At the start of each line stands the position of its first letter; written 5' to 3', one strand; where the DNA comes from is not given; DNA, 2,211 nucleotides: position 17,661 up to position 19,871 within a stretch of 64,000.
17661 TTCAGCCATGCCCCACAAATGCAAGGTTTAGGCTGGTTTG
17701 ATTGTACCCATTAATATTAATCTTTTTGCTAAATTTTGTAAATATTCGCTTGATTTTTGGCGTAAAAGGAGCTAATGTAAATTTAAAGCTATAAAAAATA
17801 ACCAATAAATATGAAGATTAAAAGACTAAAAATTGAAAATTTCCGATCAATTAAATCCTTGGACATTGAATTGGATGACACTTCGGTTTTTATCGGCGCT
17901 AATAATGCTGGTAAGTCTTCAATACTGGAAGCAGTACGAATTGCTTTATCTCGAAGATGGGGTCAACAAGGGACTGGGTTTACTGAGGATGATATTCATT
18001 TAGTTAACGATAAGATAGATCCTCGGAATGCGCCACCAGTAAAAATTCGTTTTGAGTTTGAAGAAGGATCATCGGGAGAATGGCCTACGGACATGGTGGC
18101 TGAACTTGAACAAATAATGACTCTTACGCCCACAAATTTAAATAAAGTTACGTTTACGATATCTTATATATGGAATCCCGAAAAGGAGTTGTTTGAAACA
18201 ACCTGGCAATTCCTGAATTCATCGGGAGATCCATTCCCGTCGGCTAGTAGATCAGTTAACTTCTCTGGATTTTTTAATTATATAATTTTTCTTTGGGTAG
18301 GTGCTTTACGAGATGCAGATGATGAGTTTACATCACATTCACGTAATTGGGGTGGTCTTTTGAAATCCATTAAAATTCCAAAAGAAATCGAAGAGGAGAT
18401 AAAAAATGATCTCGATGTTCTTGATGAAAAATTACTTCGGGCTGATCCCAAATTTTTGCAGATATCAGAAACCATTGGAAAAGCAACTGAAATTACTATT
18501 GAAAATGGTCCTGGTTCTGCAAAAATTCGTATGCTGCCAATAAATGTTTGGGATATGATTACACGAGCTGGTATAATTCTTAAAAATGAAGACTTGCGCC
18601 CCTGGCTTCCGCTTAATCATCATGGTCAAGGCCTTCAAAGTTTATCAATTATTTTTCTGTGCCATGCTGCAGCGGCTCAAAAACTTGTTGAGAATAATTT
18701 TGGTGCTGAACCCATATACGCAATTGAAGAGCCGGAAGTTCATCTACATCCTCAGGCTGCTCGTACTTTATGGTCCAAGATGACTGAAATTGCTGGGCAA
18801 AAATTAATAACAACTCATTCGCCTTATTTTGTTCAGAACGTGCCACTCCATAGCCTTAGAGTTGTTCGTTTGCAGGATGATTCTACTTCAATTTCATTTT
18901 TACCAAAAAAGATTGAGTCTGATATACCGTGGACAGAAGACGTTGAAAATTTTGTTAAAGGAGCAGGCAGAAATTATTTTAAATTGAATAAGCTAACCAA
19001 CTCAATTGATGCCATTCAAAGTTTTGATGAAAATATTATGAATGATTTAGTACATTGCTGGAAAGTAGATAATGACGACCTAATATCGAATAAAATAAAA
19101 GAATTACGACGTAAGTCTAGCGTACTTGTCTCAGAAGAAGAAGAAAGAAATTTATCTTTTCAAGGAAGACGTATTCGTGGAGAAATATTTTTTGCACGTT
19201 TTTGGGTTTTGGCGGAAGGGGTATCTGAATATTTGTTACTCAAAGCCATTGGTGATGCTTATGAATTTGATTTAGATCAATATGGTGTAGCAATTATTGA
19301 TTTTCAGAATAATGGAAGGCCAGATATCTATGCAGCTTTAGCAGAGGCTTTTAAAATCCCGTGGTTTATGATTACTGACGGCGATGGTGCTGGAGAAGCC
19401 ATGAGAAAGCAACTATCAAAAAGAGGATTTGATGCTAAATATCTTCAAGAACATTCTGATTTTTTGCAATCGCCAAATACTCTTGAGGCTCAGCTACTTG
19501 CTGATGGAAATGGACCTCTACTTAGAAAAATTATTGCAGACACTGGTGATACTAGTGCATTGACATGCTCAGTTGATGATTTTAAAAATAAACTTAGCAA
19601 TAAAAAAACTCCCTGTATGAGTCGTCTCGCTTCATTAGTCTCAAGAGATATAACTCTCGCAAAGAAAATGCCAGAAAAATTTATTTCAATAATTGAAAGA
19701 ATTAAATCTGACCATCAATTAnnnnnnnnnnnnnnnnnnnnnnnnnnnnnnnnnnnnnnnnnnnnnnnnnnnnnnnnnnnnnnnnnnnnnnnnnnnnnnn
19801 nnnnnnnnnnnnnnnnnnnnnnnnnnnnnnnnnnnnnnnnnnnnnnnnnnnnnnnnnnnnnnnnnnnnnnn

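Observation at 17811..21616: Complete Gabija-like (class 2 OLD + UvrD) operon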

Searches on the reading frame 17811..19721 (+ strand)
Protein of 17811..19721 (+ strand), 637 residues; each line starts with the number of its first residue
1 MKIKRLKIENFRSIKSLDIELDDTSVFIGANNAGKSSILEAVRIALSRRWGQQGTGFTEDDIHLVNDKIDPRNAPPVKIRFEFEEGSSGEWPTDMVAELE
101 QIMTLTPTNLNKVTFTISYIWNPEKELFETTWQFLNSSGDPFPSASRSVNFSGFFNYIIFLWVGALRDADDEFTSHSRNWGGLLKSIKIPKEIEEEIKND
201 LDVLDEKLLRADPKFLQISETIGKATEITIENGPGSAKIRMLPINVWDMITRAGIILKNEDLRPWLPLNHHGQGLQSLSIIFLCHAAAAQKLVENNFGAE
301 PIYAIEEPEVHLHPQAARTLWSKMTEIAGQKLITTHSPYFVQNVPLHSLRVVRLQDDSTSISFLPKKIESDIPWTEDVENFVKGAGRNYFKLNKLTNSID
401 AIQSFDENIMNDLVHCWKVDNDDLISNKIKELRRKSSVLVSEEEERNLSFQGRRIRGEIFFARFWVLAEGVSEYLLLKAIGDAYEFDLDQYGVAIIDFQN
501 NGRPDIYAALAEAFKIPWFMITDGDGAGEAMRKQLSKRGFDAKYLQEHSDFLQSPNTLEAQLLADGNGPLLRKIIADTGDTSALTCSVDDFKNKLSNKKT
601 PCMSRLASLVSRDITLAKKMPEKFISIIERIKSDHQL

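Call 5: search_protein_families(library=padloc, proteins=[window:17811-19721:+], max_evalue=0.01)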
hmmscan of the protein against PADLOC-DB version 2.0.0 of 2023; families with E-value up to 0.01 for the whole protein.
window:17811-19721:+ (637 aa): 147 families (the best 25 are shown)
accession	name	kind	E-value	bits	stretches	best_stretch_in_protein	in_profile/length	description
PDLC00062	GajA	-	7.2e-217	719.8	1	1-632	1-635/639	AAA ATPase domain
PDLC00094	GajA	-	4.8e-107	356.8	2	1-368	1-369/569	AAA ATPase domain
PDLC00067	GajA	-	2.2e-67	225.9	1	2-599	4-536/604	AAA ATPase domain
PDLC00070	GajA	-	5.4e-47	158.7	2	1-381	1-376/596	AAA ATPase domain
PDLC02979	AriA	-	2.3e-38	131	1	1-341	1-373/373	-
PDLC00066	GajA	-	9.9e-35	118.1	3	446-539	355-447/567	AAA ATPase domain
PDLC00090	GajA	-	2.2e-33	113.9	2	1-389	1-409/659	AAA ATPase domain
PDLC02358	Old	-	3.8e-33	113.1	3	1-50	2-51/578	Old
PDLC00071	GajA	-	4.7e-33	112.8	2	1-369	1-349/588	AAA ATPase domain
PDLC00092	GajA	-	5.5e-30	102.4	3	146-367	160-379/604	AAA ATPase domain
PDLC00065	GajA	-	2.2e-27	94.1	3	1-137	1-148/670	AAA ATPase domain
PDLC00083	GajA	-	2.2e-27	93.7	2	1-361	1-357/639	AAA ATPase domain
PDLC00096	GajA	-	4.6e-27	93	3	298-366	287-360/630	AAA ATPase domain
PDLC00099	GajA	-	5.8e-26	89.6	3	225-352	236-355/626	AAA ATPase domain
PDLC00091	GajA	-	1.9e-25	87.8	2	1-226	1-212/627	AAA ATPase domain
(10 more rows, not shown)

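Call 6: search_protein_families(library=pfam, proteins=[window:17811-19721:+], max_evalue=0.01)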
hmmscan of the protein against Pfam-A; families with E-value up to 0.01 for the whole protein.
window:17811-19721:+ (637 aa): 8 families
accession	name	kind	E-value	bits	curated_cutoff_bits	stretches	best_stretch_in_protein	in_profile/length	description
PF13175.12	AAA_15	-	7.3e-37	128.3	32.1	1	1-341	1-374/374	AAA ATPase domain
PF11398.14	DUF2813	-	4.1e-28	99.3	21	2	1-144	1-140/372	Protein of unknown function (DUF2813)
PF13304.12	AAA_21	-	1.1e-17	65.5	27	1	26-341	3-303/304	AAA domain, putative AbiEii toxin, Type IV TA system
PF20469.4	OLD-like_TOPRIM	-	9.4e-15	55.3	23.2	1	460-525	1-67/67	Overcoming lysogenization defect protein-like, TOPRIM domain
PF13476.12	AAA_23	-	1.7e-13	52.1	27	1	5-200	1-176/201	AAA domain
PF02463.25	SMC_N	-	4.6e-08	33.2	40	1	3-49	2-51/220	RecF/RecN/SMC N terminal domain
PF13514.12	AAA_27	-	0.00052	20.1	22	1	1-43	1-47/206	AAA domain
PF13555.12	AAA_29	-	0.0026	17.9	27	1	10-46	8-46/61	P-loop containing region of AAA domain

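Call 7: search_solved_structures(query=window:17811-19721:+, show_alignments=2)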
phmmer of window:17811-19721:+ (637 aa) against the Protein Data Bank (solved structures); distinct sequences matched with E-value up to 0.001: 17.
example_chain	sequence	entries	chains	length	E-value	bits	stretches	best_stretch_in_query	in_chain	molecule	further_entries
6p74_A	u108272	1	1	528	8.9e-17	63.9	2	265-383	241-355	Putative ATP-dependent endonuclease of the OLD family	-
9n69_A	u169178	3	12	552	1.9e-09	39.6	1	4-48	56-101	AAA family ATPase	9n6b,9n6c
8ee4_A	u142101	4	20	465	1.4e-07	33.5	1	1-47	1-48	PtuA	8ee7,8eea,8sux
9kjx_B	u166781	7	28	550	1.3e-06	30.3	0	245-364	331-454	AAA family ATPase | Retron I-A effector PtuA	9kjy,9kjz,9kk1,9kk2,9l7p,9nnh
9nnk_C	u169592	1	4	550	2.3e-06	29.4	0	245-364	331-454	Retreon I-A effector PtuA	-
8jq9_B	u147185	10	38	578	2.6e-06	29.3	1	1-64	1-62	Endonuclease GajA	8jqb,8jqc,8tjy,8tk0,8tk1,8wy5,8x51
8wy4_A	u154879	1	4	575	2.6e-06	29.3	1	1-64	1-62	Endonuclease GajA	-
8j4t_A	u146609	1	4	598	3e-06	29.1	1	1-64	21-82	Endonuclease GajA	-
9u9y_A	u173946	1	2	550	3.3e-06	29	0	245-364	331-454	AAA family ATPase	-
9nnb_C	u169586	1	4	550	3.3e-06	29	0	245-364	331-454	Retron I-A effector PtuA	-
8sm3_A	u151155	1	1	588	6.2e-06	28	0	2-64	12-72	Endonuclease GajA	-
9vkz_A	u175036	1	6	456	6.8e-06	27.9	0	290-359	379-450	Retron Ec78 probable ATPase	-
9vh1_D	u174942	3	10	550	7.6e-06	27.8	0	289-364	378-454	Retron Ec78 probable ATPase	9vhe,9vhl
8u7i_A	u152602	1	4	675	1e-05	27.4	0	2-64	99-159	Endonuclease GajA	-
6nk8_A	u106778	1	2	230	1.9e-05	26.5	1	447-535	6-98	Class 2 OLD family nuclease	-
6njv_A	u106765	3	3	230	0.00024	22.8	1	454-527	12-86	Xcc_CTR_I | Xcc_ctr_pt | Xcc_ctr_Hg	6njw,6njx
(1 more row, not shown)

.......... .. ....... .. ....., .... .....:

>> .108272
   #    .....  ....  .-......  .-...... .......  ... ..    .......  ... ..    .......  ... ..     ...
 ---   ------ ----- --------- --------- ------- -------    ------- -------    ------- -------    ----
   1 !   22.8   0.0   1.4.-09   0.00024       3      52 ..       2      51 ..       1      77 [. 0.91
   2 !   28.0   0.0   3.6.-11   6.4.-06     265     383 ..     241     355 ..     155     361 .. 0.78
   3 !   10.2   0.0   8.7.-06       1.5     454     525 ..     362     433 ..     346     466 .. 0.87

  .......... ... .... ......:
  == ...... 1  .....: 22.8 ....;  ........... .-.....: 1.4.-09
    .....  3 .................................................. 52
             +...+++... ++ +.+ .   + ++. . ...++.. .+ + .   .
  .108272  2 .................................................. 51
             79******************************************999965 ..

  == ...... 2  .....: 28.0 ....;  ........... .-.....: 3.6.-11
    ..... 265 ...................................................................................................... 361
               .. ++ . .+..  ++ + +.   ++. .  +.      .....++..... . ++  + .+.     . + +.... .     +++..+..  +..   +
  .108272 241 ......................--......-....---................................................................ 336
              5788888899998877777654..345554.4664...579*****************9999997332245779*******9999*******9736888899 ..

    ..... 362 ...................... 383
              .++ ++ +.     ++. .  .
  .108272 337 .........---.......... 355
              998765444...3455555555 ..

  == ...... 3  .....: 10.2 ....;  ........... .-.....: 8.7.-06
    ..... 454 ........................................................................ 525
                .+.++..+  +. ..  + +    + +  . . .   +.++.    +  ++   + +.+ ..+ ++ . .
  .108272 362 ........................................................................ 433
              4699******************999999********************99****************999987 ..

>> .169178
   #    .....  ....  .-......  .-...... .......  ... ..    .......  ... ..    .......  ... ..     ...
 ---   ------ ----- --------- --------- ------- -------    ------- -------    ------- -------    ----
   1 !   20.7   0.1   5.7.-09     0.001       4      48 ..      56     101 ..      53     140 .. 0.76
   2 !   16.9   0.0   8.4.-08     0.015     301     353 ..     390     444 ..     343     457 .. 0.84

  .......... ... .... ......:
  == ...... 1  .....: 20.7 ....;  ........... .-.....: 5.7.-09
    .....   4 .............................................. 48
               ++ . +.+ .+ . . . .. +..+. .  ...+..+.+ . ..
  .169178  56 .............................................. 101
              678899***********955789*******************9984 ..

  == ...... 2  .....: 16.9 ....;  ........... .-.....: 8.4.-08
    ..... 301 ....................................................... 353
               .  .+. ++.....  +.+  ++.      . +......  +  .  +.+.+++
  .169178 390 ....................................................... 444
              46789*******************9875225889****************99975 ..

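Call 15: find_homologous_proteins(query=window:17811-19721:+, max_evalue=1e-10)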
Query window:17811-19721:+ (637 aa): 1647 proteins with E <= 1e-10 among 8000 candidates; the best 120 are listed.
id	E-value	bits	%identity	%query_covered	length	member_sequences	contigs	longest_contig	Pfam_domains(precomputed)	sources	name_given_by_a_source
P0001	0.0e+0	1449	100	100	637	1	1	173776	PF20469.5,PF11398.15,PF13175.13,PF13476.13,PF02463.26,PF13304.13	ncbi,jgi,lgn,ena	ncbi:MAG: AAA family ATPase [Patescibacteria group bacterium]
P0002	5.6e-281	952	65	99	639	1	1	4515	PF20469.5,PF11398.15,PF13175.13,PF13476.13,PF02463.26,PF13304.13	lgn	-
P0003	1.6e-274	930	63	100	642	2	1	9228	PF20469.5,PF11398.15,PF13175.13,PF13476.13,PF02463.26,PF13304.13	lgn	-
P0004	1.5e-272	924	62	100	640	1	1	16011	PF20469.5,PF11398.15,PF13175.13,PF13476.13,PF02463.26,PF13304.13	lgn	-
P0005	6.2e-268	908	62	99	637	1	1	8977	PF20469.5,PF11398.15,PF13175.13,PF13476.13,PF02463.26,PF13304.13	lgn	-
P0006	7.7e-267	905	62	100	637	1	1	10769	PF20469.5,PF11398.15,PF13175.13,PF13476.13,PF02463.26,PF13304.13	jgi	-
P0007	6.4e-266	902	61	99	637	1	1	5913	PF20469.5,PF11398.15,PF13175.13,PF13476.13,PF02463.26,PF13304.13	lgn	-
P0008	1.1e-265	901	62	99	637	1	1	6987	PF20469.5,PF11398.15,PF13175.13,PF13476.13,PF02463.26,PF13304.13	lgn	-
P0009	3.2e-262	890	60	99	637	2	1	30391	PF20469.5,PF11398.15,PF13175.13,PF13476.13,PF02463.26,PF13304.13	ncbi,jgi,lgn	ncbi:MAG: AAA family ATPase [Candidatus Uhrbacteria bacterium]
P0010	5.0e-261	886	61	99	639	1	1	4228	PF20469.5,PF11398.15,PF13175.13,PF13476.13,PF02463.26,PF13304.13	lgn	-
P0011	5.4e-258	876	58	99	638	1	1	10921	PF20469.5,PF11398.15,PF13175.13,PF13476.13,PF02463.26,PF13304.13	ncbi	-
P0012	9.6e-258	875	59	99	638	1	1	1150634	PF20469.5,PF11398.15,PF13175.13,PF13476.13,PF02463.26,PF13304.13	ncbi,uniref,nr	ncbi:ATP-dependent nuclease [Pedobacter ginsengisoli]|uniref:ATP-dependent nuclease n=1 Tax=Pedobact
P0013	9.9e-258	875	60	99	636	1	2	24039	PF20469.5,PF11398.15,PF13175.13,PF13476.13,PF02463.26,PF13304.13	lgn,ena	-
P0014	5.5e-257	872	60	99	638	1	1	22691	PF20469.5,PF11398.15,PF13175.13,PF13476.13,PF02463.26,PF13304.13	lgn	-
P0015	1.6e-256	871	60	99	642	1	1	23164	PF20469.5,PF11398.15,PF13175.13,PF13476.13,PF02463.26,PF13304.13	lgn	-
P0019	6.8e-251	852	59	100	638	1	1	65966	PF20469.5,PF11398.15,PF13175.13,PF13476.13,PF02463.26,PF13304.13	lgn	-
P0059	6.9e-231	786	54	100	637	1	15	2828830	PF20469.5,PF11398.15,PF13175.13,PF13476.13,PF02463.26,PF13304.13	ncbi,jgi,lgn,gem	jgi:putative ATP-dependent endonuclease of OLD family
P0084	2.3e-210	718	51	99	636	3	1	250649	PF20469.5,PF11398.15,PF13175.13,PF13476.13,PF02463.26,PF13304.13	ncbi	-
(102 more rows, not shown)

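Call 20: find_encoding_contigs(protein=window:17811-19721:+, flank=10000, max_places=3)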
Protein window:17811-19721:+ (637 aa): 2 contigs read that carry it; 1 place shown.
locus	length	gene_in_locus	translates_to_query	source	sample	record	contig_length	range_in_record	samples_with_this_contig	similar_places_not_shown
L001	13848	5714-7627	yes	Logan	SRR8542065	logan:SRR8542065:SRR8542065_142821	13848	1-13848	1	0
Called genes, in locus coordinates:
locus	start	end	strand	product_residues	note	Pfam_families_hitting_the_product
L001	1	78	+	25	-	?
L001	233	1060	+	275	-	PF14355:Abi_C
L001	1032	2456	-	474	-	PF00239:Resolvase, PF07508:Recombinase (weak), PF13408:Zn_ribbon_recom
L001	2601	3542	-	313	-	PF13481:AAA_25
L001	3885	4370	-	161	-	-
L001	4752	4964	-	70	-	-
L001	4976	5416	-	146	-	-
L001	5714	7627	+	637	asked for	PF02463:SMC_N (weak), PF11398:DUF2813, PF13175:AAA_15, PF13476:AAA_23, PF13304:AAA_21, PF11398:DUF2813, PF20469:OLD-like_TOPRIM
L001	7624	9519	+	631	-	PF00580:UvrD-helicase, PF13245:AAA_19, PF01443:Viral_helicase1 (faint), PF13538:UvrD_C_2 (faint), PF13361:UvrD_C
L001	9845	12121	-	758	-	-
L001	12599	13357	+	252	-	PF00459:Inositol_P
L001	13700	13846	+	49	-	?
